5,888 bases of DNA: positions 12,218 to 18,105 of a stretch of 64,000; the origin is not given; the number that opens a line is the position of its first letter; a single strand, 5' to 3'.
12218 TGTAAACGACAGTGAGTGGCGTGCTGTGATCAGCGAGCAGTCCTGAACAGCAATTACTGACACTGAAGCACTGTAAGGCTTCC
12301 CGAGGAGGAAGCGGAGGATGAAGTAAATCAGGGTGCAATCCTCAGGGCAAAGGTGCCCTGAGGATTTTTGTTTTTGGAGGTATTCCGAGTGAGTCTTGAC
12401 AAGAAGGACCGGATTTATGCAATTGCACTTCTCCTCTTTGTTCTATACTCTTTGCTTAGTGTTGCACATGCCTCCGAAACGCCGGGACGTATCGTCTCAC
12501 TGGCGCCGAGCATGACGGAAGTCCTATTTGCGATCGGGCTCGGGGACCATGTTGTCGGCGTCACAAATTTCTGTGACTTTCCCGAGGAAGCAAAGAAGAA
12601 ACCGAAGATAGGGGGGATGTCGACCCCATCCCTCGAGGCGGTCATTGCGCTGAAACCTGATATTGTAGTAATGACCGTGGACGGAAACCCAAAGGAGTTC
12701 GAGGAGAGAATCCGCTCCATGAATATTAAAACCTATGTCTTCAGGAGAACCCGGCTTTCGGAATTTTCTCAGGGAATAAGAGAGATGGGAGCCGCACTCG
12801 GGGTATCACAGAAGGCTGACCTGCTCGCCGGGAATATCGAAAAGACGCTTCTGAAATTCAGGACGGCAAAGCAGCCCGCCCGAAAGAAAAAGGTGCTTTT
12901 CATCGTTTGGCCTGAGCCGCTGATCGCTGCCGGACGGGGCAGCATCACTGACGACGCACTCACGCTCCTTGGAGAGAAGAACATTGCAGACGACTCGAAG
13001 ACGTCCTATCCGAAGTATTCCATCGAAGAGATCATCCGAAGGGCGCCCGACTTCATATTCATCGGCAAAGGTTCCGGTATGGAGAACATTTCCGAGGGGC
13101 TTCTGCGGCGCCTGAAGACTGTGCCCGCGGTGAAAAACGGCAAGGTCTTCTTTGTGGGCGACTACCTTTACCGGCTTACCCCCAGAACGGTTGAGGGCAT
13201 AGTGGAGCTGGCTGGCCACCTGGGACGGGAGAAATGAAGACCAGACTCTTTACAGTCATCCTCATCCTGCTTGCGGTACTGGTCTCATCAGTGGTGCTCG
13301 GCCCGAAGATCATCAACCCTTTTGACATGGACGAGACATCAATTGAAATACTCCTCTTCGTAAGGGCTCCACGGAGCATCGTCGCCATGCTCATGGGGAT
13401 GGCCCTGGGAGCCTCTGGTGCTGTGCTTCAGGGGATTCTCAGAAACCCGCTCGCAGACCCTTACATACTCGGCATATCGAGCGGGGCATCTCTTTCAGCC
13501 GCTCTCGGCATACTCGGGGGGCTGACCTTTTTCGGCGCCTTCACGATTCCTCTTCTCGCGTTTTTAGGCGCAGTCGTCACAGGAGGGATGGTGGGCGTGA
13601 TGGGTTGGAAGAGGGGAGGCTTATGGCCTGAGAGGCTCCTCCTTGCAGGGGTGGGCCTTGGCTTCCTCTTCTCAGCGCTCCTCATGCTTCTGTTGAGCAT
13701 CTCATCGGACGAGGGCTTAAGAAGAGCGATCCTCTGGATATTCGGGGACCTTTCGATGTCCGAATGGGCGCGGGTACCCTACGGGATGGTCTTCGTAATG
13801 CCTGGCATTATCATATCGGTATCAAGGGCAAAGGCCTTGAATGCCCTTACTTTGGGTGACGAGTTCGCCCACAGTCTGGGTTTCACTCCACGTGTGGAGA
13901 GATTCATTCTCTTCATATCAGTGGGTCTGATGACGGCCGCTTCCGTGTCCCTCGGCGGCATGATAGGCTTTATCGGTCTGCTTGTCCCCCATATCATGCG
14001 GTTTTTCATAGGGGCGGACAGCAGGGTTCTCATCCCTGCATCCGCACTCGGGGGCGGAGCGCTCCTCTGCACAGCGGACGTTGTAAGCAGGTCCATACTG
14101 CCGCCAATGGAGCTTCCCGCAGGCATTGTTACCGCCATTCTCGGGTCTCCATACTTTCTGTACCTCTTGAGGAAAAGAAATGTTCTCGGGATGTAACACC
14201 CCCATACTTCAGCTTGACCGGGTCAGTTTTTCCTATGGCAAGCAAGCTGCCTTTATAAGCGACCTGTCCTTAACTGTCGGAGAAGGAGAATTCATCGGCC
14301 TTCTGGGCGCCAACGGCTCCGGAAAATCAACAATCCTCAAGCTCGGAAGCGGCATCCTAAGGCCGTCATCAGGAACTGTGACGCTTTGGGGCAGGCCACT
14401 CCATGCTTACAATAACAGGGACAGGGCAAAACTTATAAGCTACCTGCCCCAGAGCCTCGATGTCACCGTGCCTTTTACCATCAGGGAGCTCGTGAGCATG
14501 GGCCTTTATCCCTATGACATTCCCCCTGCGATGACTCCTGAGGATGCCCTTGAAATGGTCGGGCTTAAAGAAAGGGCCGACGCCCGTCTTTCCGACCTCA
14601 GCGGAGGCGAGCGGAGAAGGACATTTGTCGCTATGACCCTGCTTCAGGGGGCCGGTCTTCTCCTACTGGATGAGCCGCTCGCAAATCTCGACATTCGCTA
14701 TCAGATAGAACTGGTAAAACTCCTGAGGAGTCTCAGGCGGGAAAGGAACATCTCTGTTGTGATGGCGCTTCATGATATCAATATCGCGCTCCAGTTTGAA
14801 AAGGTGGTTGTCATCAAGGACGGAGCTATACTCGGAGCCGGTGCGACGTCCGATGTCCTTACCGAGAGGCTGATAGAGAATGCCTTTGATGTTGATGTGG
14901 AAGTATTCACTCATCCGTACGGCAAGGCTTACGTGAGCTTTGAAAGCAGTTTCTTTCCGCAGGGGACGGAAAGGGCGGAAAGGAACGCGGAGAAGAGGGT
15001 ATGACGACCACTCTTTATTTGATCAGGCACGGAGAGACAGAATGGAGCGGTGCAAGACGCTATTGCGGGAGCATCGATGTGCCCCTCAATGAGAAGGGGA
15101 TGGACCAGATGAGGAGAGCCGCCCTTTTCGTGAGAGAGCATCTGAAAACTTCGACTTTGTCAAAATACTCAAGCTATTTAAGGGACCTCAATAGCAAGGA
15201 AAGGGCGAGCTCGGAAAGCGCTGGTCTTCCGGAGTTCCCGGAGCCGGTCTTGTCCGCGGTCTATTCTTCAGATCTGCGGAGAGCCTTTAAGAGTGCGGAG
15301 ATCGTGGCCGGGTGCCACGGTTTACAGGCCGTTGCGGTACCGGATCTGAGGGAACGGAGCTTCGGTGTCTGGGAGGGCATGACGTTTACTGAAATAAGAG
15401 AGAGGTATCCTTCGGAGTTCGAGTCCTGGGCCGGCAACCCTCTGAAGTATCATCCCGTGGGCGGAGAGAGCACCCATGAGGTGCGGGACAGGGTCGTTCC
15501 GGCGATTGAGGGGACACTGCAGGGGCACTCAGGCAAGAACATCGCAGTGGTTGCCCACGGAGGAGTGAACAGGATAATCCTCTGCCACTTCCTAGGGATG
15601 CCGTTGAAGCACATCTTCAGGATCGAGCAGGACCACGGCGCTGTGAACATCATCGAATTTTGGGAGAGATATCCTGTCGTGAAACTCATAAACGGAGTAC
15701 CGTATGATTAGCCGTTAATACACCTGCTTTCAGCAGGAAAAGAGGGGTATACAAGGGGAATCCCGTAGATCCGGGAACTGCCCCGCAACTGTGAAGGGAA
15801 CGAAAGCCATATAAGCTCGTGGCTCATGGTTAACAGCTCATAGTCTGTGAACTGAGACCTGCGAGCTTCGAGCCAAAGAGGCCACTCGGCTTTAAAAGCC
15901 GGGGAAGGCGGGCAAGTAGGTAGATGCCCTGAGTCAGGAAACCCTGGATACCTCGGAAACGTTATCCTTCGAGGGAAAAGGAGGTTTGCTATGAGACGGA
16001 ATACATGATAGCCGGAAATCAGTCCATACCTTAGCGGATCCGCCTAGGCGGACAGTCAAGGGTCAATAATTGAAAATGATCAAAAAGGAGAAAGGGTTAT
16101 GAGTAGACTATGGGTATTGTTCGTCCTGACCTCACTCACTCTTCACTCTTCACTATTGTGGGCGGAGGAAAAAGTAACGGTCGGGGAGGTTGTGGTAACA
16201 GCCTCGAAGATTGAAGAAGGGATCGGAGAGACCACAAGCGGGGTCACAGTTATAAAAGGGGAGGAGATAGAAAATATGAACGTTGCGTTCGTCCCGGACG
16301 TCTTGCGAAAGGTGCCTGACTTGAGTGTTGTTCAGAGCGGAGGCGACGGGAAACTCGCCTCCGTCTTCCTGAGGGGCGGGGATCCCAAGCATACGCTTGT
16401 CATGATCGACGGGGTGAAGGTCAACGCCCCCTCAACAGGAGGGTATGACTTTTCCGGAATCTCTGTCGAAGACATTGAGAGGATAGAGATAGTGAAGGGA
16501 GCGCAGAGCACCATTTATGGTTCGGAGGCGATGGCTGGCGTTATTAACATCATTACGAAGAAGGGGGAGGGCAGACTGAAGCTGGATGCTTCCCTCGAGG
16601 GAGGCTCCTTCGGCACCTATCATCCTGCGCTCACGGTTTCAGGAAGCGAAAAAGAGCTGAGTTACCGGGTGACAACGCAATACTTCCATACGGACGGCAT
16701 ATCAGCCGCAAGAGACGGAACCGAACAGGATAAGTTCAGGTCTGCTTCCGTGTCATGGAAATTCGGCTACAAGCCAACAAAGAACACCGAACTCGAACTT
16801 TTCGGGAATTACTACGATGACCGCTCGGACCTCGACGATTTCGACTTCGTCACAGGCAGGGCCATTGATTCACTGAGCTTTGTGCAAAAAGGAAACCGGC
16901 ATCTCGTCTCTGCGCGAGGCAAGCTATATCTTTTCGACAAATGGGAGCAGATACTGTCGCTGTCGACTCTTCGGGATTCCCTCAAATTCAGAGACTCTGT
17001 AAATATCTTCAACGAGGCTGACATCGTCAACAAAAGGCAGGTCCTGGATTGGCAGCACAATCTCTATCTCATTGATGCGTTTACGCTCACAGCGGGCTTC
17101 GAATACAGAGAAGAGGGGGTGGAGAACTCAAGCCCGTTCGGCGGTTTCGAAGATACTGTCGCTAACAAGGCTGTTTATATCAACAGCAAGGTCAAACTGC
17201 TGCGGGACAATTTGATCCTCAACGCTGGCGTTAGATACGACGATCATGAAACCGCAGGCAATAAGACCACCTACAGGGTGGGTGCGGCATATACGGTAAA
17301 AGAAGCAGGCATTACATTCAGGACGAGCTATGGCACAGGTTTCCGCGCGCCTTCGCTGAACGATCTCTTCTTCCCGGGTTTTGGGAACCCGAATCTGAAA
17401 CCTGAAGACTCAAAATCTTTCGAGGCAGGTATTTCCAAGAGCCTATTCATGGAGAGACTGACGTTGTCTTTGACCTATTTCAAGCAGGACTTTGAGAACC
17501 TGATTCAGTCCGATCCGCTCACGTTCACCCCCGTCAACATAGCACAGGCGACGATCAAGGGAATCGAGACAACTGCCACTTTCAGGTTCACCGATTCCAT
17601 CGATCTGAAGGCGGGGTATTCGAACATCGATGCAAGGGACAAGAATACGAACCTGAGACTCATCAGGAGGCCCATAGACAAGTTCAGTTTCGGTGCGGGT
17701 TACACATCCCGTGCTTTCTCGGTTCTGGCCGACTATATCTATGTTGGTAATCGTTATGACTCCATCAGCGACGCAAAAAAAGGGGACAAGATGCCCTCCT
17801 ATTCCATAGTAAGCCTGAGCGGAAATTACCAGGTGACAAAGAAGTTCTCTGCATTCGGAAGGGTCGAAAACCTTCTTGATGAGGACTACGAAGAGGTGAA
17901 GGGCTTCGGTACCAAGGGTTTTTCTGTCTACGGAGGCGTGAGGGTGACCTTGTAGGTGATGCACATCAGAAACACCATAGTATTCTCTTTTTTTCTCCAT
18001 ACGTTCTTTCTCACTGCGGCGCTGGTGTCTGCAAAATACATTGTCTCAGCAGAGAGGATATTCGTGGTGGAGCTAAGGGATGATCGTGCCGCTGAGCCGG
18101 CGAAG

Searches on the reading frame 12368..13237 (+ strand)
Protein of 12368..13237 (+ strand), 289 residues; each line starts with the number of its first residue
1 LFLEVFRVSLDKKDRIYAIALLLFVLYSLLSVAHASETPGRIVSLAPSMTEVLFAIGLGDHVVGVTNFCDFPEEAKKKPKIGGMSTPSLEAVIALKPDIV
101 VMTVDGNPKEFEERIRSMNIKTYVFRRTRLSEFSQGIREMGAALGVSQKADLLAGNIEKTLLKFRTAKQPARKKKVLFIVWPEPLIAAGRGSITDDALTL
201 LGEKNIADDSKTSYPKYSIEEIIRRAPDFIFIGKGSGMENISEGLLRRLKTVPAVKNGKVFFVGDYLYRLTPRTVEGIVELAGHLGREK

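Call 46: search_protein_families(library=pfam, proteins=[window:12368-13237:+], max_evalue=0.00001)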
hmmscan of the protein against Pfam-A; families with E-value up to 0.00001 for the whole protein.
window:12368-13237:+ (289 aa): 1 family
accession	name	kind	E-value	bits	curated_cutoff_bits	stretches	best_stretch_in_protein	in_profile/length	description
PF01497.23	Peripla_BP_2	-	1.1e-32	113.8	27.5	1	42-265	1-233/235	Periplasmic binding protein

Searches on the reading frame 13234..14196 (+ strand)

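Call 46: search_protein_families(library=pfam, proteins=[window:13234-14196:+], max_evalue=0.00001)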
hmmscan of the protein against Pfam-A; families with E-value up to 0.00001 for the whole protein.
window:13234-14196:+ (320 aa): 1 family
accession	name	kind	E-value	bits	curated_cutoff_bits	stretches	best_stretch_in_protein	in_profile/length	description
PF01032.23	FecCD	-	1.2e-84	284.4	26.5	1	8-314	3-311/311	FecCD transport family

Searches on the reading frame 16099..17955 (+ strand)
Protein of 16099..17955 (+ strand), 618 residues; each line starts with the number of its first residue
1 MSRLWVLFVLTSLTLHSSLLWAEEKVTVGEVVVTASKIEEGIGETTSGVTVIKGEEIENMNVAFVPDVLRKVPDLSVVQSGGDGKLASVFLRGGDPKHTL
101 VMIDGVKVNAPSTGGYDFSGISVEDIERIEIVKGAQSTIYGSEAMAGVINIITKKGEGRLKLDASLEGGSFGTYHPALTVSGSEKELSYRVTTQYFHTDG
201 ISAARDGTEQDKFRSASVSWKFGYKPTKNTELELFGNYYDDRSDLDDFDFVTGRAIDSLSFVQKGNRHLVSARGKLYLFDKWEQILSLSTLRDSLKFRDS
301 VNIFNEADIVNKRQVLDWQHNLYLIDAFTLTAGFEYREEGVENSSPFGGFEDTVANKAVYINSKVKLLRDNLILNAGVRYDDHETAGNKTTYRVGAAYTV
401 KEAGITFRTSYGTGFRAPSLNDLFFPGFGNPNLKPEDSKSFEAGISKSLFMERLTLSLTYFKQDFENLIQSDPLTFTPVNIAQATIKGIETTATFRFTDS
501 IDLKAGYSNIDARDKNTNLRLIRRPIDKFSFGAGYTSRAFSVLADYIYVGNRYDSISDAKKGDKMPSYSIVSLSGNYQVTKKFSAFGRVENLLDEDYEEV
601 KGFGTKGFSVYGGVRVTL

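Call 47: search_protein_families(library=pfam, proteins=[window:16099-17955:+], max_evalue=0.00001)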
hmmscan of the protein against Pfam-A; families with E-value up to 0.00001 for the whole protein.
window:16099-17955:+ (618 aa): 3 families
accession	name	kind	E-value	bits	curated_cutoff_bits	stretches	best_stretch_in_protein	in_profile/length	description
PF00593.30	TonB_dep_Rec_b-barrel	-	4e-52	179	27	1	198-592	46-436/436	TonB dependent receptor-like, beta-barrel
PF07715.20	Plug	-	1.6e-26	93.4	23.9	1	44-148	4-107/107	TonB-dependent Receptor Plug Domain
PF14905.12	OMP_b-brl_3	-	1.7e-07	31.1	27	1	428-601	208-382/408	Outer membrane protein beta-barrel family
